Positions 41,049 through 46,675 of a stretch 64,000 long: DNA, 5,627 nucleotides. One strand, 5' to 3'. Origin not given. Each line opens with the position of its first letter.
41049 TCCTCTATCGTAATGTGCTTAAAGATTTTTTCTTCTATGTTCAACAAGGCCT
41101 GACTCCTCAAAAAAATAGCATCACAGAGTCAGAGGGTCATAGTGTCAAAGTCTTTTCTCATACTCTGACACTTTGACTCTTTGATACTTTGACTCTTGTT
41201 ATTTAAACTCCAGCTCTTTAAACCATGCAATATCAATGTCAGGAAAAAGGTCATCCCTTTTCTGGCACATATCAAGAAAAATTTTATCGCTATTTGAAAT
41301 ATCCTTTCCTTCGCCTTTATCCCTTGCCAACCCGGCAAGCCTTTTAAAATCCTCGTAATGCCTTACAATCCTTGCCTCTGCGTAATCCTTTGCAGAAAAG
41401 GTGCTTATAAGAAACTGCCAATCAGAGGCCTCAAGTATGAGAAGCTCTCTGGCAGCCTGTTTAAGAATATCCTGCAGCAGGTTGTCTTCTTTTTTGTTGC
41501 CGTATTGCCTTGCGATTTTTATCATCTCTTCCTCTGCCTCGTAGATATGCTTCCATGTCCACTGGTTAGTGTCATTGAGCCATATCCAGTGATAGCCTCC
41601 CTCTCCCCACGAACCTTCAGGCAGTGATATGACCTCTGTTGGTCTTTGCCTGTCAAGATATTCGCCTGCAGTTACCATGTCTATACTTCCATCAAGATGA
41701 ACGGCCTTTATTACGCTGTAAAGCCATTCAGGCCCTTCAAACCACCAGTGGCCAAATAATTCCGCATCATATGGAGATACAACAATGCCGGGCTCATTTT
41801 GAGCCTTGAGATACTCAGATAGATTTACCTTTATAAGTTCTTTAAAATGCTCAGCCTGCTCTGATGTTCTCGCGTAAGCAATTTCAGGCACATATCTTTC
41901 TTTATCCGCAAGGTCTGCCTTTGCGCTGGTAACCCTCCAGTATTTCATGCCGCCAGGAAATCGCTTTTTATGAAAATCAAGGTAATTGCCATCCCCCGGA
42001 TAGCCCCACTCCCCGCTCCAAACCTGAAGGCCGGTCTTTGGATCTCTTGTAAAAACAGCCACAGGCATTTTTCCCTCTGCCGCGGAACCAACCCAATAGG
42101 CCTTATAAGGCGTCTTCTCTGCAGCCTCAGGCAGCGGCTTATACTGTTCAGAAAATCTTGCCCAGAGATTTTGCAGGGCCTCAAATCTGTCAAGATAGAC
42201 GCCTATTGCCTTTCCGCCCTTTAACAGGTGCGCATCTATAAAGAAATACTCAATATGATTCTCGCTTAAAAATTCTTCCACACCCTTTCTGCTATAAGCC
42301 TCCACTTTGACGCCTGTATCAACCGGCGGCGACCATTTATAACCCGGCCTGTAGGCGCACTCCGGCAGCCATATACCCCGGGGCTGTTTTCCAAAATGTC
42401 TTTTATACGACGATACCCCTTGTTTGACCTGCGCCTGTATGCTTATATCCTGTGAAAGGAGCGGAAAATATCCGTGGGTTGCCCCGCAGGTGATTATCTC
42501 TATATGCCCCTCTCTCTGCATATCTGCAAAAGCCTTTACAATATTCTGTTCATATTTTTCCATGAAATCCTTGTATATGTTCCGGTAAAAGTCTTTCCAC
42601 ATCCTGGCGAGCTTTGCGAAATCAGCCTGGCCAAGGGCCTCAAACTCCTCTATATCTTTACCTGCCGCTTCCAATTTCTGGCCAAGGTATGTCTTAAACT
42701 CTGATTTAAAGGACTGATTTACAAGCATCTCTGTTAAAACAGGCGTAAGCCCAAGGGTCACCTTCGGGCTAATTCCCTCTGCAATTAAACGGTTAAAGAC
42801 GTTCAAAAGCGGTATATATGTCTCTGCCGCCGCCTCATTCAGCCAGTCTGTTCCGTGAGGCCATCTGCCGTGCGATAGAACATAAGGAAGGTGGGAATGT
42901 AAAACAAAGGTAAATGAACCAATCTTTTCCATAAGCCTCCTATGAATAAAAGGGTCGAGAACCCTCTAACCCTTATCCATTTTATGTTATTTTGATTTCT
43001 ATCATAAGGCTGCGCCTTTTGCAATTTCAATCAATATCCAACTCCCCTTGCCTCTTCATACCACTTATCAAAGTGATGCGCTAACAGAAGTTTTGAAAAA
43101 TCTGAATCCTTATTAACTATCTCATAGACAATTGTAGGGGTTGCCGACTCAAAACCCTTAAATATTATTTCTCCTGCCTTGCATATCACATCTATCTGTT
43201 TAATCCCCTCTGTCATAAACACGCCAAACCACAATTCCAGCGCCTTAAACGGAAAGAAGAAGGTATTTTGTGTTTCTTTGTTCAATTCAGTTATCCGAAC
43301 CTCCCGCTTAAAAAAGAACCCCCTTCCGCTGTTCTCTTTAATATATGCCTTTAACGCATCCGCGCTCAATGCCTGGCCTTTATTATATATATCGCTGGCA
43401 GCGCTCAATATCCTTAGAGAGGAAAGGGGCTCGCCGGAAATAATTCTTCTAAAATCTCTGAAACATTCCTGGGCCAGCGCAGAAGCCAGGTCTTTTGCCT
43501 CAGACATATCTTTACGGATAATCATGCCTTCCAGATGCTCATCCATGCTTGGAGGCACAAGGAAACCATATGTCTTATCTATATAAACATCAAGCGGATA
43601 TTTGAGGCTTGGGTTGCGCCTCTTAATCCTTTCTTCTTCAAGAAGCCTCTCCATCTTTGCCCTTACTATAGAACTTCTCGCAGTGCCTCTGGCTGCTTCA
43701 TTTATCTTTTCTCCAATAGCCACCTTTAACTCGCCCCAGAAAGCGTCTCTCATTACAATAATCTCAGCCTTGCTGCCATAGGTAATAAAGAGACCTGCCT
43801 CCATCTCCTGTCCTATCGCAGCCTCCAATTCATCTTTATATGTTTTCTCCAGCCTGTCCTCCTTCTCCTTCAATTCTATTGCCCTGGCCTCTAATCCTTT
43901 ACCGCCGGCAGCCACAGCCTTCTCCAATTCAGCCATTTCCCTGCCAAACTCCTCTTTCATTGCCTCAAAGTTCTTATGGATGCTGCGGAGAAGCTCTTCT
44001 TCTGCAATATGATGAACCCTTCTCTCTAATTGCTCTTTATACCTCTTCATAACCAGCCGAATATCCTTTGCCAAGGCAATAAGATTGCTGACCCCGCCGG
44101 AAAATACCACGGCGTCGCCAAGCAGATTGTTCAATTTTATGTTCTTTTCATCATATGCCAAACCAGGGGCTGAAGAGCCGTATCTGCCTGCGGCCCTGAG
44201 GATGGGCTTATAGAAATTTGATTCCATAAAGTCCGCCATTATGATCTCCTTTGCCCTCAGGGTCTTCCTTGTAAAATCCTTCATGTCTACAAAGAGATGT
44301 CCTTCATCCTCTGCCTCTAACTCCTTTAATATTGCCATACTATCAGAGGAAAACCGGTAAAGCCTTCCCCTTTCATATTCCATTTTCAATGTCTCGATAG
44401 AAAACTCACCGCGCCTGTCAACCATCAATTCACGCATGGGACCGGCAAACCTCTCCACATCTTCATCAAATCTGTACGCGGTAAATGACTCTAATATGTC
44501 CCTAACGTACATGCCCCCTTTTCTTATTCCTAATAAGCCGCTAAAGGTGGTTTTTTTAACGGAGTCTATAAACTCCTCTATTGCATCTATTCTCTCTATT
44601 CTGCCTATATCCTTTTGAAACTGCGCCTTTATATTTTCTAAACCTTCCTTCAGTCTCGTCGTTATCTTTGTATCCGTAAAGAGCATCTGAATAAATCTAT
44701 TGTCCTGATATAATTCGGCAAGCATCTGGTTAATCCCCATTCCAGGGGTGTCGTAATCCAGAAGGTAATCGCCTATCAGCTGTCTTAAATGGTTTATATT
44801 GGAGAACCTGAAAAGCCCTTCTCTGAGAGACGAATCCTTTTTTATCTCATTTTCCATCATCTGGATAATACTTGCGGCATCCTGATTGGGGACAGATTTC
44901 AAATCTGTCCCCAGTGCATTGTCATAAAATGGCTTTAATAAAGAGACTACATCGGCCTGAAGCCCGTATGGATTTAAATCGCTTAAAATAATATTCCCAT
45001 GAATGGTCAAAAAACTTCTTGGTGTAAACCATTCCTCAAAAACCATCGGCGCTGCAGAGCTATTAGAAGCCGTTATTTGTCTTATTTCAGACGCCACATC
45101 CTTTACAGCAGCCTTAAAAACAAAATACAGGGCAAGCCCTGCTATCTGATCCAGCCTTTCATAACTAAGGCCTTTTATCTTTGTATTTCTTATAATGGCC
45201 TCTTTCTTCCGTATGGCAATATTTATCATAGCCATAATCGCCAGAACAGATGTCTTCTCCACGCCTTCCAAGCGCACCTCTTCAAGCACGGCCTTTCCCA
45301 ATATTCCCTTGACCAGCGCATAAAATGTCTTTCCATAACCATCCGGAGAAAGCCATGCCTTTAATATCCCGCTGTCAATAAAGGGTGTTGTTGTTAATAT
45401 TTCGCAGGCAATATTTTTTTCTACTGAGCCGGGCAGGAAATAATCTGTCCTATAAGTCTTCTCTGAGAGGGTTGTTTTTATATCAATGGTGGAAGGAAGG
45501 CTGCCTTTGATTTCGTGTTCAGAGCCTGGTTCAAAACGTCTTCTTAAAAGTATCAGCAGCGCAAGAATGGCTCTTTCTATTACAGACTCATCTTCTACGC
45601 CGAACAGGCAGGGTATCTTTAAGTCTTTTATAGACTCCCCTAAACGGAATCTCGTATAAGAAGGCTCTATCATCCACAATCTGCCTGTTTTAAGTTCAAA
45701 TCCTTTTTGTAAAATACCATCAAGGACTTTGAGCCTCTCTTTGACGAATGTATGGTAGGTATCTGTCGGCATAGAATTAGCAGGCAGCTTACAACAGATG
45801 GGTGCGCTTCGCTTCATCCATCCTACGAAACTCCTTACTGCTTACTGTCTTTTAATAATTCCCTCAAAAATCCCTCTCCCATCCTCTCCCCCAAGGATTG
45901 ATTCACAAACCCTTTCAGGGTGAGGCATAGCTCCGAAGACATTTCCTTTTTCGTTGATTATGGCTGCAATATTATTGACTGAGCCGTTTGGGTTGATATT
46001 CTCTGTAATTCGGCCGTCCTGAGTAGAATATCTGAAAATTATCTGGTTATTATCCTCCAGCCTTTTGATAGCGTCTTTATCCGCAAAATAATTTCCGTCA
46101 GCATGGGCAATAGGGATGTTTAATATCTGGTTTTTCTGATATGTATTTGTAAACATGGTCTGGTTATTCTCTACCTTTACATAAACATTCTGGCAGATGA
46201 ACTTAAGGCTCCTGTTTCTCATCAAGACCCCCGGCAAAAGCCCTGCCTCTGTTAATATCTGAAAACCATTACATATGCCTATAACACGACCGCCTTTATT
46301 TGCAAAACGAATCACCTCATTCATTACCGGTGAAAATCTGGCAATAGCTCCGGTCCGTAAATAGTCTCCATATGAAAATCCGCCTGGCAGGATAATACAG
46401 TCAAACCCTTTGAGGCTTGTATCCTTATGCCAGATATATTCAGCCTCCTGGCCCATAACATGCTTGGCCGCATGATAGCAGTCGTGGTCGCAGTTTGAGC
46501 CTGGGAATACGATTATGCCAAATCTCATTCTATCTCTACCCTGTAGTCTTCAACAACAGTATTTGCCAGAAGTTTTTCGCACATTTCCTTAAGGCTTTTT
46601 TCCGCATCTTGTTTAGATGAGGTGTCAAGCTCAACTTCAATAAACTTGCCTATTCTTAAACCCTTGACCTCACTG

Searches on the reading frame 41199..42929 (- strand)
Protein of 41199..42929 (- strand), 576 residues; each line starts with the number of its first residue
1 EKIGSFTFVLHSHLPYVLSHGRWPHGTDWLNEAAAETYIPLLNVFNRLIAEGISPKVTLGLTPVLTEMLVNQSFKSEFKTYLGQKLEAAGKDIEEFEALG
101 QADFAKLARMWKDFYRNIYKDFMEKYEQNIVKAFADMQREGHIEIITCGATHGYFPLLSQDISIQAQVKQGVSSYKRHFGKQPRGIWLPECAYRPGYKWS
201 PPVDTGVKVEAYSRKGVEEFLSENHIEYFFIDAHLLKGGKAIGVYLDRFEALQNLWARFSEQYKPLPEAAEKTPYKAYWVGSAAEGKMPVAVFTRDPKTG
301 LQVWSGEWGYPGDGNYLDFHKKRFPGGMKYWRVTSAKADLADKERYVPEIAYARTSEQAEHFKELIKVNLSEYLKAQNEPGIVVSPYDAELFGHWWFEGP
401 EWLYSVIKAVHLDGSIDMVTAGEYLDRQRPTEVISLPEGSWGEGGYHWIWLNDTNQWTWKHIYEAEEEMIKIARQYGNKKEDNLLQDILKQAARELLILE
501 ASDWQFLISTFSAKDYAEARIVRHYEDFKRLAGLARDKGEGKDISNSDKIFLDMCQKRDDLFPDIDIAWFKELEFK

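Call 71: search_protein_families(library=pfam, proteins=[window:41199-42929:-], max_evalue=1e-8)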
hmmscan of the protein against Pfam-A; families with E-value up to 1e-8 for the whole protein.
window:41199-42929:- (576 aa): 2 families
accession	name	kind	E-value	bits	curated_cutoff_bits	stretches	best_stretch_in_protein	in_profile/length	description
PF03065.20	Glyco_hydro_57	-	1.9e-37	129.6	21.2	1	7-437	1-291/291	Glycosyl hydrolase family 57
PF09210.16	BE_C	-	9.6e-25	87.4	25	1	461-570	1-101/101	1,4-alpha-glucan branching enzyme, C-terminal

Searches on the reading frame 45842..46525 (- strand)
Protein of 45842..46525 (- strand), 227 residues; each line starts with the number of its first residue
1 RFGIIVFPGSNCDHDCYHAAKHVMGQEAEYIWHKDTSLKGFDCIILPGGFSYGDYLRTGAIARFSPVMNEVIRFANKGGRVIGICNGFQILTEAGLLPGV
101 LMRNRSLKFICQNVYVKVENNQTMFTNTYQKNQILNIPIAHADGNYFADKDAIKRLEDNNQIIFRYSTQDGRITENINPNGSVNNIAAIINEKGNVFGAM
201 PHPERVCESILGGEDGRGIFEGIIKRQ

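Call 71: search_protein_families(library=pfam, proteins=[window:45842-46525:-], max_evalue=1e-8)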
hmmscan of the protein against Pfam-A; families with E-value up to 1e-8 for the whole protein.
window:45842-46525:- (227 aa): 1 family
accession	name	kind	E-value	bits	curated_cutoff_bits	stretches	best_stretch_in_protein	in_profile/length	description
PF13507.12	GATase_5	-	1e-44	153.1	27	1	4-209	6-232/260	CobB/CobQ-like glutamine amidotransferase domain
